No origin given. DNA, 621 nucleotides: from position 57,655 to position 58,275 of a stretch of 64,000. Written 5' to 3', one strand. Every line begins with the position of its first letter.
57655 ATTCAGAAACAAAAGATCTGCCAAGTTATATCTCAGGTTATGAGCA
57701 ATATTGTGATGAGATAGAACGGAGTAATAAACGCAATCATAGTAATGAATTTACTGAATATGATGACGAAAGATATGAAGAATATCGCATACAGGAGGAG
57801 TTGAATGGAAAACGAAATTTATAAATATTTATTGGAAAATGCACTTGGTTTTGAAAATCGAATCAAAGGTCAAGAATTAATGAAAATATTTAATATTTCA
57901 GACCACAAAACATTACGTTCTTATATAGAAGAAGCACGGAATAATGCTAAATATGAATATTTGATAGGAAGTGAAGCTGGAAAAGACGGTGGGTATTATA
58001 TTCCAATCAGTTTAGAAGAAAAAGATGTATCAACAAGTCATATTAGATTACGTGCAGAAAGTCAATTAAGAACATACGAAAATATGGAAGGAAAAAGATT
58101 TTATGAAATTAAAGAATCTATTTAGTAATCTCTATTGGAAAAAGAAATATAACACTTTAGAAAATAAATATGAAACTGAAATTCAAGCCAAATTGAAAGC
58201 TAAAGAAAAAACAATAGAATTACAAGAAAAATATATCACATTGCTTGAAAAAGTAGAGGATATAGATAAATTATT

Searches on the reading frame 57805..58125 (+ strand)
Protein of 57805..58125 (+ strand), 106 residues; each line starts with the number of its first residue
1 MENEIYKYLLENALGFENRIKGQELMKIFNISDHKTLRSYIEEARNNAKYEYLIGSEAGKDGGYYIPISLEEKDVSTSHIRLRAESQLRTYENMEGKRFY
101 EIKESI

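Call 8: search_protein_families(library=phrogs, proteins=[window:57805-58125:+])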
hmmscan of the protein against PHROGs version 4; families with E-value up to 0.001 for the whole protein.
window:57805-58125:+ (106 aa): 1 family
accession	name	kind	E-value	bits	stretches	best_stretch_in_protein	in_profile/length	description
phrog_2113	-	unknown function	1.3e-09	39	1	4-98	11-103/113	-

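Call 61: search_protein_families(library=pfam, proteins=[window:57805-58125:+], max_evalue=0.01)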
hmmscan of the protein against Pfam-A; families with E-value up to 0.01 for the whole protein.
window:57805-58125:+ (106 aa): 0 families
